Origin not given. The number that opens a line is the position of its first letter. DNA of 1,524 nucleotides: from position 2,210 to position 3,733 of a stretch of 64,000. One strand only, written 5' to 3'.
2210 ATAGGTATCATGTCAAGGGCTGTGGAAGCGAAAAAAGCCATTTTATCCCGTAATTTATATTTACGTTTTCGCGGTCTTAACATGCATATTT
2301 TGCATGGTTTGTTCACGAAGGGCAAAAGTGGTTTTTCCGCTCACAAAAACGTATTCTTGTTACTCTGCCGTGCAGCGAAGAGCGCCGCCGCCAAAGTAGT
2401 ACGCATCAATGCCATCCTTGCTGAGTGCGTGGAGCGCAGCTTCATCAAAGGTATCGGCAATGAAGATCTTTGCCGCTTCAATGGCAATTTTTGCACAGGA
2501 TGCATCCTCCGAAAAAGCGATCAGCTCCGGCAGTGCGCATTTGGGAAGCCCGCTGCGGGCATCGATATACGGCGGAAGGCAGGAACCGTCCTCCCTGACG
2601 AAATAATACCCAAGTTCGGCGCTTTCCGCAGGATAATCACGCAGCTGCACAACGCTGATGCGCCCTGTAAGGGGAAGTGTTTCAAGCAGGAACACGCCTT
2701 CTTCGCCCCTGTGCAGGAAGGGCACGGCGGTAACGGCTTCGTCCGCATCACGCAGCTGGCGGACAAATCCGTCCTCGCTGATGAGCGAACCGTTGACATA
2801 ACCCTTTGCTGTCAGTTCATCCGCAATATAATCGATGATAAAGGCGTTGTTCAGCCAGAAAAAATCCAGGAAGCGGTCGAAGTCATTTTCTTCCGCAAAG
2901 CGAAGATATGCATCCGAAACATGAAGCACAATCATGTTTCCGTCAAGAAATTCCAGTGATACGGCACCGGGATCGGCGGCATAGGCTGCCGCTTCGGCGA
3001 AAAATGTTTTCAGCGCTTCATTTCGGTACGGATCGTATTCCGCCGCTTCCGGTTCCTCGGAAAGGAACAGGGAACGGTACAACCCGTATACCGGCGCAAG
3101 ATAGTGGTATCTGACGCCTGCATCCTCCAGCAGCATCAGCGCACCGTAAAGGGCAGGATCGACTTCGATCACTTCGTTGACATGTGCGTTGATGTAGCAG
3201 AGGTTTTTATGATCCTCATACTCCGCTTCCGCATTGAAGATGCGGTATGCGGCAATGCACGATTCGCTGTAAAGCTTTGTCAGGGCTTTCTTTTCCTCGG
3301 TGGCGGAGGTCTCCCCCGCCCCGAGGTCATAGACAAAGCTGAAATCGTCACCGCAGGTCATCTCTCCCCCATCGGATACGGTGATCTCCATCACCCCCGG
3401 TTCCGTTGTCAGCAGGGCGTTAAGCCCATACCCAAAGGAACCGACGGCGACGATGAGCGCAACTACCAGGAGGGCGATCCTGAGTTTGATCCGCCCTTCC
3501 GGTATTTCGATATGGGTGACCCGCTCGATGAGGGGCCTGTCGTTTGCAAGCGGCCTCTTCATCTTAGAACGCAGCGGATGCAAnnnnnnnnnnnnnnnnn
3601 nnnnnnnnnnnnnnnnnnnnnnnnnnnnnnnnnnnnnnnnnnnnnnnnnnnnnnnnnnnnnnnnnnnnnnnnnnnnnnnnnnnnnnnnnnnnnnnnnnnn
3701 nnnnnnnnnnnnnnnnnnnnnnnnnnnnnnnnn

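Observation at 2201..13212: Five CsoR-type operators cluster within 11 kb, well beyond the expected csoR-copA promoter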

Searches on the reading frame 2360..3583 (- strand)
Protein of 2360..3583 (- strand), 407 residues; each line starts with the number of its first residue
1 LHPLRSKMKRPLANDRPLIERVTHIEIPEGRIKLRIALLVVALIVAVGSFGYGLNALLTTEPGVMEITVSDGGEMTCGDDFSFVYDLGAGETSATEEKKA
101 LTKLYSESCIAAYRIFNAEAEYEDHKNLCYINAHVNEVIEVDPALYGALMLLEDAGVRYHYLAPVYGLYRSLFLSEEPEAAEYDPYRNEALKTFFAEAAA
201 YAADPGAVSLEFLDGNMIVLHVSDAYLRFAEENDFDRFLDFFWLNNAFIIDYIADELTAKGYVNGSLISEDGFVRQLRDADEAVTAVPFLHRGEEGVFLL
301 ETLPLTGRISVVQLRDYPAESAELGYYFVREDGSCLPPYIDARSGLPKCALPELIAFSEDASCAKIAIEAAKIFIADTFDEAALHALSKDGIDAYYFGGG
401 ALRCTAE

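Call 8: search_protein_families(library=pfam, proteins=[window:2360-3583:-])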
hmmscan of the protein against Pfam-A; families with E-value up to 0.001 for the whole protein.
window:2360-3583:- (407 aa): 0 families

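Call 9: search_protein_families(library=ncbifam, proteins=[window:2360-3583:-])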
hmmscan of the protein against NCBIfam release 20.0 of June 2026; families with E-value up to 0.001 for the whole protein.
window:2360-3583:- (407 aa): 0 families

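Call 34: find_homologous_proteins(query=window:2360-3562:-, max_evalue=0.001)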
Query window:2360-3562:- (400 aa): 28 proteins with E <= 0.001 among 8000 candidates.
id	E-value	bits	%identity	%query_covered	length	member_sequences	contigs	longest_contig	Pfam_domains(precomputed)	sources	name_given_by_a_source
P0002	1.4e-260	882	98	100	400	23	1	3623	-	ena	-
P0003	4.8e-128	446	54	97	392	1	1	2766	-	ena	-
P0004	5.7e-121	422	52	100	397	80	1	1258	-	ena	-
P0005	3.8e-116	406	54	86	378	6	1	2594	-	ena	-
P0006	1.7e-111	391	51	99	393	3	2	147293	-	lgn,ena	-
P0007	3.9e-109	383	52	87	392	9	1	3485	-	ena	-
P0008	8.3e-107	376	48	97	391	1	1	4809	-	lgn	-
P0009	1.8e-105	371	46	99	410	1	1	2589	-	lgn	-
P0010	5.3e-104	366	47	96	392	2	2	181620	-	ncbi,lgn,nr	ncbi:MAG: hypothetical protein HFG41_06435 [Coprococcus sp.]|nr:hypothetical protein [Coprococcus sp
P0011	7.4e-97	343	46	100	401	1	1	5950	-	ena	-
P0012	2.1e-95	338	45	93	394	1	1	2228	-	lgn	-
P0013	2.6e-90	321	42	97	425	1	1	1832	-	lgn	-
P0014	7.1e-80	287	40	96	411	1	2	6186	-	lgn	-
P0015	1.6e-79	286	39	96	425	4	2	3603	-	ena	-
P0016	1.6e-74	269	39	96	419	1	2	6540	-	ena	-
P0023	5.0e-65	238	36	95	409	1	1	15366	-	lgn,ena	-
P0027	2.8e-59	219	35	93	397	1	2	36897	-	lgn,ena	-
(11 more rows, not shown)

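Call 35: find_encoding_contigs(protein=P0010, flank=10000, max_places=2)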
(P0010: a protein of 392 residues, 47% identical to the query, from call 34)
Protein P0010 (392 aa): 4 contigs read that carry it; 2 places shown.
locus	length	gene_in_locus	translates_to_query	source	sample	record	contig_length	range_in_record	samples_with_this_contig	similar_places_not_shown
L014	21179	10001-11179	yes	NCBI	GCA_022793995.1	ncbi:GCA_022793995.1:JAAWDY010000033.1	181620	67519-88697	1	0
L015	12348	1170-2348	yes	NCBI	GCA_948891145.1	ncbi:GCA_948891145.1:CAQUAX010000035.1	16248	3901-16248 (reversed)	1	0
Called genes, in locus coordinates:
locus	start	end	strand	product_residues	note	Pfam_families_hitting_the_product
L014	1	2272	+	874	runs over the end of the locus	PF00403:HMA, PF00122:E1-E2_ATPase, PF00702:Hydrolase, PF08282:Hydrolase_3 (faint), PF12710:HAD (faint), PF00403:HMA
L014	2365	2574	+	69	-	PF00403:HMA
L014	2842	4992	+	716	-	PF00496:SBP_bac_5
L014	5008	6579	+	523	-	PF00528:BPD_transp_1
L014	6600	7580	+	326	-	PF12911:OppC_N (weak), PF00528:BPD_transp_1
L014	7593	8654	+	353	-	PF00005:ABC_tran, PF13304:AAA_21 (weak), PF08352:oligo_HPY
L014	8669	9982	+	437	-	PF00005:ABC_tran, PF08352:oligo_HPY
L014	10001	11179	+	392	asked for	-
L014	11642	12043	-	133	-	PF15919:HicB_lk_antitox, PF15970:HicB-like_2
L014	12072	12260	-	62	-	PF07927:HicA_toxin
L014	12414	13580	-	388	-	-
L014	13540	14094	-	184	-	PF04542:Sigma70_r2, PF08281:Sigma70_r4_2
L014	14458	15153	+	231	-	PF00072:Response_reg, PF00486:Trans_reg_C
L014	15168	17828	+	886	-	PF00512:HisKA, PF02518:HATPase_c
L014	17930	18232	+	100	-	PF02583:Trns_repr_metal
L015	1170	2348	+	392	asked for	-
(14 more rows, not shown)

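Call 36: find_encoding_contigs(protein=P0027, flank=10000, max_places=2)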
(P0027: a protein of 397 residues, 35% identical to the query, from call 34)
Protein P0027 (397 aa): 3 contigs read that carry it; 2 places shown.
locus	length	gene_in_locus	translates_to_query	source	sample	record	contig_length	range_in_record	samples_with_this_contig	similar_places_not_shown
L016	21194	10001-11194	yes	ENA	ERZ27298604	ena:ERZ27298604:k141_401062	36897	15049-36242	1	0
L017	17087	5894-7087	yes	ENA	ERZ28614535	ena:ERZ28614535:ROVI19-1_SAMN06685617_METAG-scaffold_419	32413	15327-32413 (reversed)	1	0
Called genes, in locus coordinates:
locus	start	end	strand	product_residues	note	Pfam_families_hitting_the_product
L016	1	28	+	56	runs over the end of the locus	PF00037:Fer4, PF13237:Fer4_10 (weak), PF14697:Fer4_21, PF12838:Fer4_7, PF13187:Fer4_9, PF13484:Fer4_16 (weak), PF25160:LdpA_Fe-S-bd (weak), PF00037:Fer4, +5 more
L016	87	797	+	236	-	PF02475:TRM5-TYW2_MTfase (weak), PF05175:MTS, PF05971:Methyltransf_10 (weak), PF13847:Methyltransf_31, PF08241:Methyltransf_11 (weak), PF08242:Methyltransf_12 (weak), PF13649:Methyltransf_25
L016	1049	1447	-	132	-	-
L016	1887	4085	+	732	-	PF00496:SBP_bac_5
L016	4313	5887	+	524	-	PF00528:BPD_transp_1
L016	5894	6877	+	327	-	PF12911:OppC_N, PF00528:BPD_transp_1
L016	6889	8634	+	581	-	PF00005:ABC_tran, PF13304:AAA_21 (weak), PF08352:oligo_HPY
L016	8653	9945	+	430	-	PF00005:ABC_tran, PF08352:oligo_HPY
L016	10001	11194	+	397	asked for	-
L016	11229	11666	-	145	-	-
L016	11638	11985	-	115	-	-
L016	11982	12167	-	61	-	-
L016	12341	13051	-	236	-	PF01636:APH (weak)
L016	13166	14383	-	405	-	PF06738:ThrE, PF12821:ThrE_2 (weak), PF06738:ThrE (weak), PF12821:ThrE_2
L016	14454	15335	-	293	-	PF00126:HTH_1, PF03466:LysR_substrate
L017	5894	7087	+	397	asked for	-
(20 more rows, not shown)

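Call 37: find_encoding_contigs(protein=P0023, flank=10000, max_places=2)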
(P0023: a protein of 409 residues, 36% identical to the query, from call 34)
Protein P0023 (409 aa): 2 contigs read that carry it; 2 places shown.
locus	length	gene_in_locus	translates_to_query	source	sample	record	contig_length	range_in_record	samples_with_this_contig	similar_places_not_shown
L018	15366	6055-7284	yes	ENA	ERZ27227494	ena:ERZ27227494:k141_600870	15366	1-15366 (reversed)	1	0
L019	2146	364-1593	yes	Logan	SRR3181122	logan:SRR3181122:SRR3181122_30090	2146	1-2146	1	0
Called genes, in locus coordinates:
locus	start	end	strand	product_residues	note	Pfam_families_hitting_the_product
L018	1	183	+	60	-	?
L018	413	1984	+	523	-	PF00528:BPD_transp_1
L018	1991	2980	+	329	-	PF12911:OppC_N (weak), PF00528:BPD_transp_1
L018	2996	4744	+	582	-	PF00005:ABC_tran, PF13304:AAA_21 (weak), PF00005:ABC_tran, PF08352:oligo_HPY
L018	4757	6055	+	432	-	PF00005:ABC_tran, PF08352:oligo_HPY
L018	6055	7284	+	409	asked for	-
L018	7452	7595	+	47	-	-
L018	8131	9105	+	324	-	PF02275:CBAH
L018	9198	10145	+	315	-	PF01408:GFO_IDH_MocA, PF02894:GFO_IDH_MocA_C, PF22725:GFO_IDH_MocA_C3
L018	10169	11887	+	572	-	PF00501:AMP-binding, PF13193:AMP-binding_C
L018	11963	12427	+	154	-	PF00294:PfkB (weak)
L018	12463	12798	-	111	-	PF01325:Fe_dep_repress, PF12802:MarR_2 (faint), PF02742:Fe_dep_repr_C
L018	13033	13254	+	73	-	PF04023:FeoA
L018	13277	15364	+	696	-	?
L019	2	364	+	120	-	?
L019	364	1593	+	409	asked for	-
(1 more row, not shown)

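Call 38: find_encoding_contigs(protein=P0006, flank=10000, max_places=2)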
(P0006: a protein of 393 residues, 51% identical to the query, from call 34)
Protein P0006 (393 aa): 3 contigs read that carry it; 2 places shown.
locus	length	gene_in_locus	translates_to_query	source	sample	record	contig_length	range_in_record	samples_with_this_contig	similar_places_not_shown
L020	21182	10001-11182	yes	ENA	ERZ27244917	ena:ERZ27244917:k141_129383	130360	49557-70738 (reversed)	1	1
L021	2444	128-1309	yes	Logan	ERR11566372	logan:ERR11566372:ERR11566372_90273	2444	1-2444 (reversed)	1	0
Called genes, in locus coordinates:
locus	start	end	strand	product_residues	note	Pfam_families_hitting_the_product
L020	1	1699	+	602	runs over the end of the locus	PF00496:SBP_bac_5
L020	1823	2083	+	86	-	-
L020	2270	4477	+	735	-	PF00496:SBP_bac_5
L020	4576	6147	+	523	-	PF00528:BPD_transp_1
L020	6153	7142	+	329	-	PF12911:OppC_N (weak), PF00528:BPD_transp_1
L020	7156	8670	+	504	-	PF00005:ABC_tran, PF05621:TniB (faint), PF13304:AAA_21 (faint), PF00005:ABC_tran, PF08352:oligo_HPY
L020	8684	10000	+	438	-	PF00005:ABC_tran, PF08352:oligo_HPY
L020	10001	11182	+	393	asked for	-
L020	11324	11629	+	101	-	PF02583:Trns_repr_metal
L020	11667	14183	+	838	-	PF00403:HMA, PF00122:E1-E2_ATPase, PF00702:Hydrolase, PF08282:Hydrolase_3 (faint), PF00403:HMA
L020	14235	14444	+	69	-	PF00403:HMA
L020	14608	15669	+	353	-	PF01820:Dala_Dala_lig_N, PF02786:CPSase_L_D2 (weak), PF07478:Dala_Dala_lig_C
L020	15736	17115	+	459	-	PF01225:Mur_ligase (weak), PF08245:Mur_ligase_M, PF02875:Mur_ligase_C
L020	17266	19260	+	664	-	PF03193:RsgA_GTPase (faint), PF00005:ABC_tran, PF01926:MMR_HSR1 (faint), PF02463:SMC_N (faint), PF13304:AAA_21 (faint), PF12848:ABC_tran_Xtn, PF00005:ABC_tran, PF16326:ABC_tran_CTD, +1 more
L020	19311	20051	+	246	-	PF02698:DUF218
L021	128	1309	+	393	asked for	-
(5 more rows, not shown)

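Call 43: search_solved_structures(query=A1, max_evalue=1)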
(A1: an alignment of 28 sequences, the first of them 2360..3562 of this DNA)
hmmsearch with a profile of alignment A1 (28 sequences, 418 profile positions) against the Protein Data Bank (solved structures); distinct sequences matched with E-value up to 1: 2.
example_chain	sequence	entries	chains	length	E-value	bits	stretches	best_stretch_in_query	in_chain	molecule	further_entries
2go7_A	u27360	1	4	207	0.016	17.4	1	209-288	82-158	hydrolase, haloacid dehalogenase-like family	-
2msn_A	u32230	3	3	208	0.017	17.4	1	209-288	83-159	Hydrolase, haloacid dehalogenase-like family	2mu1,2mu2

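Call 44: search_protein_families(library=pfam, alignment_id=A1, max_evalue=1)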
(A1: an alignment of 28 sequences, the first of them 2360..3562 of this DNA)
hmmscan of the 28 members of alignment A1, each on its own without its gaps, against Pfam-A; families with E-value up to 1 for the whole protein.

A. member 1, window:2360-3562:- (400 aa): 0 families

B. families by the number of members that match (of 28 scanned): 17 families
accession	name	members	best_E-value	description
PF02424.20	ApbE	3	0.016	ApbE family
PF21681.2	Csa5_I-A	1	0.0098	Type-I-A Cascade subunit Csa5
PF06519.16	TolA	1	0.012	TolA C-terminal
PF24217.1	DUF7436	1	0.02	Family of unknown function (DUF7436)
PF16403.11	Bact_surface_Ig-like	1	0.03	Bacterial surface protein, Ig-like domain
PF17268.7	DUF5334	1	0.036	Family of unknown function (DUF5334)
PF23521.1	YKL023C-A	1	0.062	YKL023C-A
PF22852.1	SoxE_N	1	0.096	Sulfocyanin, N-terminal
PF13979.11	SopA_C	1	0.11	SopA-like catalytic domain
PF08830.15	DUF1806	1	0.15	Protein of unknown function (DUF1806)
PF11992.13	TgpA_N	1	0.17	TgpA N-terminal domain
PF19409.5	Thiopep_pre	1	0.18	Thiopeptide-type bacteriocin precursor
PF13623.11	SurA_N_2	1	0.18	SurA-like N-terminal domain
PF14622.11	Ribonucleas_3_3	1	0.18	Ribonuclease-III-like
PF13313.11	DUF4082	1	0.19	Domain of unknown function (DUF4082)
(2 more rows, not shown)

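Call 54: predict_structure(alignment_id=A1)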
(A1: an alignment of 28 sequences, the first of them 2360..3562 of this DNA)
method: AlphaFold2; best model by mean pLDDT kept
length: 400 residues; sequences in the alignment: 28
mean_pLDDT: 89.2   pTM: 0.84
mean pLDDT of the five models: 89.2, 88.9, 88.6, 88.4, 87.3
residues with pLDDT >= 90: 273; 70-90: 90; 50-70: 29; < 50: 8
segments of 3 or more residues with pLDDT < 50: 1-3
pLDDT, mean of each block of 10 residues (from residue 1): 51 49 72 85 72 88 87 93 84 96 96 91 98 98 97 96 82 87 96 98 98 99 97 97 98 94 94 78 89 91 95 68 87 94 96 97 97 95 96 92
secondary structure, 60 per line:
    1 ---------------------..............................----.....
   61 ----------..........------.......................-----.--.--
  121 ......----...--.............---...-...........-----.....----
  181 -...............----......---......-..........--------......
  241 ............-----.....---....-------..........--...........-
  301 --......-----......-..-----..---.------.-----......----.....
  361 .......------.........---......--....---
elements in order: H22-51 E56-60 E74-80 H87-109 H121-126 E131-133 H136-148 H156-166 H172-176 H182-196 E201-206 E210-215 H217-226 H235-252 E258-262 E266-269 E277-286 E289-299 E303-308 H314-319 E346-351 H356-367 H374-382 E386-391 E394-397

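Call 56: fold_search(model_id=the predicted structure, library=pdb)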
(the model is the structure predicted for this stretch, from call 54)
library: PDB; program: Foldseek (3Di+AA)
matches with E <= 10: 236; with E <= 0.001: 32
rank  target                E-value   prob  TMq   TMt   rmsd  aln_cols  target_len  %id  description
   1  4ifu                  2.8e-12  1.00  0.58  0.69   5.0       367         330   18  Crystal structure of Treponema pallidum TP0796 Flavin trafficking protein, apo form (released 2013-02-27)
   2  4xdt                  2.8e-12  1.00  0.58  0.69   5.1       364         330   18  Crystal structure of Treponema pallidum TP0796 Flavin trafficking protein, a bifunctional FMN transferase/FAD pyrophosph (released 2015-10-14)
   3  4ig1                  6.7e-12  1.00  0.59  0.70   5.1       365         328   19  Crystal structure of Treponema pallidum TP0796 Flavin trafficking protein, Mg(II)-AMP product bound form (released 2013-02-27)
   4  4xdr                  9.0e-12  1.00  0.57  0.68   4.7       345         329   18  Crystal structure of Treponema pallidum TP0796 Flavin trafficking protein, a bifunctional FMN transferase/FAD pyrophosph (released 2015-10-14)
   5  4ifw                  1.7e-11  1.00  0.58  0.69   5.2       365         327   17  Crystal structure of Treponema pallidum TP0796 Flavin trafficking protein, ADP inhibited form (released 2013-02-27)
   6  7mgt                  1.9e-11  1.00  0.54  0.66   5.7       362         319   18  Ftp from Treponema pallidum bound to an ADP-like inhibitor (released 2021-12-08)
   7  7esc                  5.6e-10  1.00  0.54  0.65   5.0       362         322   13  FmnB complexed with AMP (released 2021-11-03)
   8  1vrm                  6.3e-10  1.00  0.56  0.70   5.1       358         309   14  Crystal structure of the apbe protein (tm1553) from thermotoga maritima msb8 at 1.58 A resolution (released 2005-03-22)
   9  6nxi                  7.5e-10  1.00  0.53  0.66   5.7       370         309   12  Flavin Transferase ApbE from Vibrio cholerae (released 2019-03-13)
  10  7f2u_B                8.4e-10  1.00  0.57  0.69   4.7       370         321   11  FmnB complexed with ADP (released 2021-11-03)
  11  3pnd_A                1.1e-09  1.00  0.54  0.66   5.5       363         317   11  FAD binding by ApbE protein from Salmonella enterica: a new class of FAD binding proteins (released 2011-01-05)
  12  7esb                  1.5e-09  1.00  0.54  0.67   5.3       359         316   12  FmnB complexed with ATP (released 2021-11-03)
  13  2o18_D                2.1e-09  1.00  0.51  0.64   6.4       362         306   12  Crystal structure of a Thiamine biosynthesis lipoprotein apbE, NorthEast Strcutural Genomics target ER559 (released 2006-12-05)
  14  2o18_B                2.2e-09  1.00  0.51  0.66   6.2       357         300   13  Crystal structure of a Thiamine biosynthesis lipoprotein apbE, NorthEast Strcutural Genomics target ER559 (released 2006-12-05)
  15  7esa                  2.8e-09  1.00  0.55  0.66   4.9       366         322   12  the complex structure of flavin transferase FmnB complexed with FAD (released 2021-11-03)
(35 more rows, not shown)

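Call 76: find_related_loci(query=A1, collection=metagenome_contigs, flank=10000)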
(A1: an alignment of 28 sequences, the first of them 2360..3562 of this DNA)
Query A1 (400 aa) in metagenome_contigs; peptide patterns used: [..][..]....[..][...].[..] (x = any residue, [..] = any of these).
238 stretches matched a pattern; 197 encode a relative of the query (tblastn E <= 1e-3); the best 80 are kept; 80 distinct loci.
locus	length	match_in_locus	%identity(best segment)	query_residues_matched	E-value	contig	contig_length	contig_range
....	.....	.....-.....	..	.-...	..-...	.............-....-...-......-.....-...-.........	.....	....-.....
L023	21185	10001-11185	52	1-400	8e-123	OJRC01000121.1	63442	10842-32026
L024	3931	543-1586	52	43-389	8e-111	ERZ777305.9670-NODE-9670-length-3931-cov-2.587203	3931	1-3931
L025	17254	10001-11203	45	1-400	2e-107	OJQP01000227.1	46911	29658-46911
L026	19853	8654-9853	46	1-400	3e-103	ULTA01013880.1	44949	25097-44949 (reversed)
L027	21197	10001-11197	46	2-400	3e-103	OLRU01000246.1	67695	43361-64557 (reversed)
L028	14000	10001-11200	45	1-400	2e-102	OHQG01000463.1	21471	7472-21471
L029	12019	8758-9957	45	1-400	2e-101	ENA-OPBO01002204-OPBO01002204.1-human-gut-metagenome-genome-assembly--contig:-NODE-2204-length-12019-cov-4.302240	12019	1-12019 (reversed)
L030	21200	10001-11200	45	1-400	2e-101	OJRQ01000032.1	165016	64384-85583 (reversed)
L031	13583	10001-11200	45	1-400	5e-101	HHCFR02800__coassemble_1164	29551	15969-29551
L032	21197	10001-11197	45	1-399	6e-101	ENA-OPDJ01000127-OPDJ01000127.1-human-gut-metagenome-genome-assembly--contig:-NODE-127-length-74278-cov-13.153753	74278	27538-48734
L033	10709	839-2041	44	1-400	3e-99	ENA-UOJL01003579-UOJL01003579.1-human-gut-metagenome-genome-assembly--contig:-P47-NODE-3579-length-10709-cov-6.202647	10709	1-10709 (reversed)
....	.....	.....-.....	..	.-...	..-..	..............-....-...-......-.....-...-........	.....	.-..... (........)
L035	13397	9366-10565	44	1-399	4e-99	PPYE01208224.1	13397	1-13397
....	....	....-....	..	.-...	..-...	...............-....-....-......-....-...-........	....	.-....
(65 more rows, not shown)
